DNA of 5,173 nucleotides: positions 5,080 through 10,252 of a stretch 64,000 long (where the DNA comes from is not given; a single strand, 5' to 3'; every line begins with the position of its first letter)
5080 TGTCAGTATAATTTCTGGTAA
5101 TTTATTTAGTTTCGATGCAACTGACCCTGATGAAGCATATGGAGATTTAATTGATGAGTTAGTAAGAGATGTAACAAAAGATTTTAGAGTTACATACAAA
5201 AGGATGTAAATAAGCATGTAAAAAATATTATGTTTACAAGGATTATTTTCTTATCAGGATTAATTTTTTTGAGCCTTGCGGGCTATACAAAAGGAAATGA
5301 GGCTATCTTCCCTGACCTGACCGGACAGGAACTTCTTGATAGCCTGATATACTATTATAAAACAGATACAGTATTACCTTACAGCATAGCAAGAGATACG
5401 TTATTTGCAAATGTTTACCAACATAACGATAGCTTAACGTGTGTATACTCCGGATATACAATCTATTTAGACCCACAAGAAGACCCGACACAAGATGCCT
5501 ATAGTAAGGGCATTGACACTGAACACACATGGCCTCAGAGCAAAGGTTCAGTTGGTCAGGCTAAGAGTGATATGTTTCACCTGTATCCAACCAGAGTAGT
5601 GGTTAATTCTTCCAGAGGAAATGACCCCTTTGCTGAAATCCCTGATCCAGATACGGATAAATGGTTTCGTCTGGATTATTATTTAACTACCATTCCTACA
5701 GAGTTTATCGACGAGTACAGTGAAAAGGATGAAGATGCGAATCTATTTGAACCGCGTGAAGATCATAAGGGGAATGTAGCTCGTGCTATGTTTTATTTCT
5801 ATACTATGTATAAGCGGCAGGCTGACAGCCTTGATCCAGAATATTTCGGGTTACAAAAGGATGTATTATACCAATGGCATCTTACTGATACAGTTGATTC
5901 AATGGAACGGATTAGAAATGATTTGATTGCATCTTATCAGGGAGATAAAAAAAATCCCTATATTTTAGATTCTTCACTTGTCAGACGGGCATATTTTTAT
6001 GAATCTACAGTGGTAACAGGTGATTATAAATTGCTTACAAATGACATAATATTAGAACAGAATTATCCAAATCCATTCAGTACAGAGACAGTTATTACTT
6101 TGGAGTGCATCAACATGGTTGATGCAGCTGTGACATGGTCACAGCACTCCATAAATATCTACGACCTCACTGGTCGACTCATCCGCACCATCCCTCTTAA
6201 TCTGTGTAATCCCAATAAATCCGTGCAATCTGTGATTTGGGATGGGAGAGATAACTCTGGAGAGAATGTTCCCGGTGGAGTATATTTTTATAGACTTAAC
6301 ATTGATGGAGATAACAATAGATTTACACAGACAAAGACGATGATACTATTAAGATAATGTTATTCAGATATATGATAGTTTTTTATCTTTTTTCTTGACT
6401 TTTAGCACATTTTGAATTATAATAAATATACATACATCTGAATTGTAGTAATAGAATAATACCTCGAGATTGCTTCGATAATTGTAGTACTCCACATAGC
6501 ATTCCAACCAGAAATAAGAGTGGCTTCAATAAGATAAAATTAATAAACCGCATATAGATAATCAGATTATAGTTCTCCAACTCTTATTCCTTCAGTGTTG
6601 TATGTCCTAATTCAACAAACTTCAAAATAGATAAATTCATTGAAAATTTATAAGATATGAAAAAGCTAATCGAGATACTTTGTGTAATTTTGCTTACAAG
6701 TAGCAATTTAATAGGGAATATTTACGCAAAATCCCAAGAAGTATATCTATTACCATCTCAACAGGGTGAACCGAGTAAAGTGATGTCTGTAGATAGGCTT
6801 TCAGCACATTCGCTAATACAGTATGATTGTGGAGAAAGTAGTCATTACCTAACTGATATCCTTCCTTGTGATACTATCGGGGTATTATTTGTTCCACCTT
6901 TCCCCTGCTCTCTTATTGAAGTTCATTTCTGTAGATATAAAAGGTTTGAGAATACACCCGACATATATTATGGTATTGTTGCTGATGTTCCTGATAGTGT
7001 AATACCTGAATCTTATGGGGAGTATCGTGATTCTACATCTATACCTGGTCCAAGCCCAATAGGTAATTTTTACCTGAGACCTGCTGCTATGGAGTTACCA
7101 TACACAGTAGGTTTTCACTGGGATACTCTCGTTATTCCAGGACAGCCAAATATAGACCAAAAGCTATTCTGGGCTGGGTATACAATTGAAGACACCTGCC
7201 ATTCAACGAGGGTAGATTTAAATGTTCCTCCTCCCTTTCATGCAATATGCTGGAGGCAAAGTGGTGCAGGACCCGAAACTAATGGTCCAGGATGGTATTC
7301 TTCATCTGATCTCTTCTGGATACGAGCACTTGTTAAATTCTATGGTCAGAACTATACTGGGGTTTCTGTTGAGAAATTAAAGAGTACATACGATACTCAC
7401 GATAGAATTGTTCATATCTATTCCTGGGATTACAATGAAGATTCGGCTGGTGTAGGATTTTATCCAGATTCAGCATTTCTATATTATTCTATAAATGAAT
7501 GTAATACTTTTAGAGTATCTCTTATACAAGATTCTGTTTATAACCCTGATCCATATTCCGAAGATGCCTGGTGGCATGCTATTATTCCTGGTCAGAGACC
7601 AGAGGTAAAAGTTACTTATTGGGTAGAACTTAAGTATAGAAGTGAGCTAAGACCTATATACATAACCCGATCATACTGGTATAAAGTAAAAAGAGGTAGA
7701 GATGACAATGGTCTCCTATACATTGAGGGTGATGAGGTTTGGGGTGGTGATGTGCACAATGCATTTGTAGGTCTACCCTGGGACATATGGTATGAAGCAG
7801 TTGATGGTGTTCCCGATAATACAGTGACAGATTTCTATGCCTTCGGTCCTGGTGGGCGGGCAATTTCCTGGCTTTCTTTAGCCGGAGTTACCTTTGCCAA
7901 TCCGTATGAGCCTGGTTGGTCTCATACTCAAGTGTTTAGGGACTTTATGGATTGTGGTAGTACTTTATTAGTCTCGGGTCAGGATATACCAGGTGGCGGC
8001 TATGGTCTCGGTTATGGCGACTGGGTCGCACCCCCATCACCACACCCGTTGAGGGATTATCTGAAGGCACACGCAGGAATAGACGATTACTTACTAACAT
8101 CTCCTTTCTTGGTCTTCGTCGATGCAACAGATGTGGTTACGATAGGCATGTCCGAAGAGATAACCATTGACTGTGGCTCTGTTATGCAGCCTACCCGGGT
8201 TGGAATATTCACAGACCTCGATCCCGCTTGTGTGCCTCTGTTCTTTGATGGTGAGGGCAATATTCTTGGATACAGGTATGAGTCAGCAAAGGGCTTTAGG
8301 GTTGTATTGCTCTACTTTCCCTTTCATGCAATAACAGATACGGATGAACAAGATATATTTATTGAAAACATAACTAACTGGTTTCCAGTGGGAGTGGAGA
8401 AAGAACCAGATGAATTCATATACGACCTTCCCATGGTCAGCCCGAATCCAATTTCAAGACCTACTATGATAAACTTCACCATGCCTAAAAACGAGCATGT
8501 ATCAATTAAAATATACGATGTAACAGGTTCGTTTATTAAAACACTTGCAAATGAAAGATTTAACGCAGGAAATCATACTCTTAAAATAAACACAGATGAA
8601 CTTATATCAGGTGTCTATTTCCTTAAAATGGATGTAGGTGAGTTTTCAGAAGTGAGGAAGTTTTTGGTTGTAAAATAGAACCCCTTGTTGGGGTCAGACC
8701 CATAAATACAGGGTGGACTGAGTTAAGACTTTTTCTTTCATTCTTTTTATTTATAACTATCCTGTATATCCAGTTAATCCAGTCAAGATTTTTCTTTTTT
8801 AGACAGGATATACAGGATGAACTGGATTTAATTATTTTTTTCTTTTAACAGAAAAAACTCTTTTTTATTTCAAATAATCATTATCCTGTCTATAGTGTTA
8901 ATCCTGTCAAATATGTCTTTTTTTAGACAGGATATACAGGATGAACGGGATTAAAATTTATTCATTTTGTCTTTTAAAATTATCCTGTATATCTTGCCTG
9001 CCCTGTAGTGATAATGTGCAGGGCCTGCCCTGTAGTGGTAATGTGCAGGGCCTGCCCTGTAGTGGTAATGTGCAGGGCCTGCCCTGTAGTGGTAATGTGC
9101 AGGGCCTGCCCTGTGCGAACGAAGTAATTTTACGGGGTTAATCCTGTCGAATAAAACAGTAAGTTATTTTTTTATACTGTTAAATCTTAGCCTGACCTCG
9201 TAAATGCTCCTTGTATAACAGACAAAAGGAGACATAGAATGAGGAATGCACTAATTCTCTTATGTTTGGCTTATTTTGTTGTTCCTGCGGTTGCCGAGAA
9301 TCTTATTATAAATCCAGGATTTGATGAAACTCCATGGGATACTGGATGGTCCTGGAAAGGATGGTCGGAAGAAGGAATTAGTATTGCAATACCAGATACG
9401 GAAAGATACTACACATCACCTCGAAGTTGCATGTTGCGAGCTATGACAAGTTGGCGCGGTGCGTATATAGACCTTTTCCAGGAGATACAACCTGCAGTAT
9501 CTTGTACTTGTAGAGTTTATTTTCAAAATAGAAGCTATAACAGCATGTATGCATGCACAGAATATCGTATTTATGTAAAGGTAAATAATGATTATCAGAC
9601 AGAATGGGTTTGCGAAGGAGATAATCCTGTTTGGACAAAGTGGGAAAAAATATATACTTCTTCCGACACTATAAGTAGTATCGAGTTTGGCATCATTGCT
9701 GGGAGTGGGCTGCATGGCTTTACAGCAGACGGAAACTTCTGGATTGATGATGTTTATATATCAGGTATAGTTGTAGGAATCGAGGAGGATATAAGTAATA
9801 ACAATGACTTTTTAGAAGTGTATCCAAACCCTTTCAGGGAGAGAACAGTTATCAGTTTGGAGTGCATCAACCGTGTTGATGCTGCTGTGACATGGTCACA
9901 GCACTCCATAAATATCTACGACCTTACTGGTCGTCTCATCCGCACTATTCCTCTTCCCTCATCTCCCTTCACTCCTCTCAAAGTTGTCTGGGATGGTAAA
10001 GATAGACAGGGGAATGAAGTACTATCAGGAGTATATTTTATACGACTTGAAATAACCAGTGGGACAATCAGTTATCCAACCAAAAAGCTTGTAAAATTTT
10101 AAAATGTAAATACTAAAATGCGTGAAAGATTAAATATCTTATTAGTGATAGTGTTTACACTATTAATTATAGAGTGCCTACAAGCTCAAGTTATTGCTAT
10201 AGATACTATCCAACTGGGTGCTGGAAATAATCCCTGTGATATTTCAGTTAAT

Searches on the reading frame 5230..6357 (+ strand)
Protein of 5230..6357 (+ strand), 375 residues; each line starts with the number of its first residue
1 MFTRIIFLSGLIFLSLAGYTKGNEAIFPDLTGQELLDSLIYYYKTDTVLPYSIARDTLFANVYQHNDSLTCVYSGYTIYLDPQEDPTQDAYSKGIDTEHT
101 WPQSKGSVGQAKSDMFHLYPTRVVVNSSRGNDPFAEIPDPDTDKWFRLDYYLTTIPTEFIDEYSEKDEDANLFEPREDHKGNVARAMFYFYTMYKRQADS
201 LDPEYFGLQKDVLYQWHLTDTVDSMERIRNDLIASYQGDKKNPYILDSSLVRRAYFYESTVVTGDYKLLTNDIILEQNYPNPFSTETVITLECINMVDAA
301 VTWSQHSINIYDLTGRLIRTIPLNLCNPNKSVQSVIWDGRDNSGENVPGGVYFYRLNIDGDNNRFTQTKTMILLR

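Call 21: search_protein_families(library=pfam, proteins=[window:5230-6357:+], max_evalue=0.001)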
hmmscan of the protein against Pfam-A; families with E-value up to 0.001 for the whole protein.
window:5230-6357:+ (375 aa): 4 families
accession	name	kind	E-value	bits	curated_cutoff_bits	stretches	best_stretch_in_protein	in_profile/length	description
PF04231.19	Endonuclease_1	-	1.2e-24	87.9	25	1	55-245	39-231/235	Endonuclease I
PF13860.13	FlgD_ig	-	1e-05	25.9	27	1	304-354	23-71/79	FlgD Ig-like domain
PF13585.12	CHU_C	-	7.5e-05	23.2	27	1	303-364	26-78/86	CHU_C Type IX secretion signal domain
PF18962.6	Por_Secre_tail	-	0.00024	21.7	27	1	279-366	2-70/75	Secretion system C-terminal sorting domain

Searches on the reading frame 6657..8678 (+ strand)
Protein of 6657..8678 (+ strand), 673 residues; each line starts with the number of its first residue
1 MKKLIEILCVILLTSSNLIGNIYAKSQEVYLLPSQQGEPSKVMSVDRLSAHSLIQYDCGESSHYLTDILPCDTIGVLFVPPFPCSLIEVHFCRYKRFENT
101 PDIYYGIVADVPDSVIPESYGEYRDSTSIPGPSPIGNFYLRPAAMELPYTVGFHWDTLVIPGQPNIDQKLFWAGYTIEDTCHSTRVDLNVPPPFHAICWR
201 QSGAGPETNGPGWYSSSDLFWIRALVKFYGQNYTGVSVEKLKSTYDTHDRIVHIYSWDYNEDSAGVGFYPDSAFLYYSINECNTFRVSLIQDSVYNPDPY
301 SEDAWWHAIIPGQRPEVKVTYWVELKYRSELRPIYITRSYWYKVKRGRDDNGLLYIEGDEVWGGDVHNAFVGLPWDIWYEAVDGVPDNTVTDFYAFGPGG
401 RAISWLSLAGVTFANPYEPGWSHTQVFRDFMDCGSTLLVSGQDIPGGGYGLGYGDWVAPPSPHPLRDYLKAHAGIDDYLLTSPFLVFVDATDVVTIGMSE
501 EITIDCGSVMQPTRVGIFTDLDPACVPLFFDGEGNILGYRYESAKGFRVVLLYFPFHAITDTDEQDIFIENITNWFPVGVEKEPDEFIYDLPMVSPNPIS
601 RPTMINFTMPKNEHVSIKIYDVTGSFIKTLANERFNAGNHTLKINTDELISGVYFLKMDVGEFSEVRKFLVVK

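Call 21: search_protein_families(library=pfam, proteins=[window:6657-8678:+], max_evalue=0.001)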
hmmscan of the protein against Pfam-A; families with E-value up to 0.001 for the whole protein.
window:6657-8678:+ (673 aa): 1 family
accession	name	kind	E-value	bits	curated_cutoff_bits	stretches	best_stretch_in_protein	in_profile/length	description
PF18962.6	Por_Secre_tail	-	7.4e-11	42.6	27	1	595-671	2-75/75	Secretion system C-terminal sorting domain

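Call 50: search_protein_families(library=pfam, proteins=[window:6657-8678:+], max_evalue=0.0001)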
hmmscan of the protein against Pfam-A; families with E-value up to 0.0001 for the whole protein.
window:6657-8678:+ (673 aa): 1 family
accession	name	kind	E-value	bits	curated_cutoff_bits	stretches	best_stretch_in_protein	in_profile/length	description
PF18962.6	Por_Secre_tail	-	7.4e-11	42.6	27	1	595-671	2-75/75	Secretion system C-terminal sorting domain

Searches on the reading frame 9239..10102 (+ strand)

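Call 4: search_protein_families(library=pfam, proteins=[window:9239-10102:+], max_evalue=1)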
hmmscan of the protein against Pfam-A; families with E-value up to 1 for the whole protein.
window:9239-10102:+ (287 aa): 4 families
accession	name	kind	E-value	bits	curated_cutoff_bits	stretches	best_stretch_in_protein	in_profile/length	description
PF13860.13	FlgD_ig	-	1.2e-07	32.1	27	1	220-274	23-77/79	FlgD Ig-like domain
PF18962.6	Por_Secre_tail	-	4.9e-05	24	27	1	194-277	1-69/75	Secretion system C-terminal sorting domain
PF13585.12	CHU_C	-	0.026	15.1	27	1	219-274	26-74/86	CHU_C Type IX secretion signal domain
PF02018.23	CBM_4_9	-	0.068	14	25.9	1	21-152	2-129/136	Carbohydrate binding domain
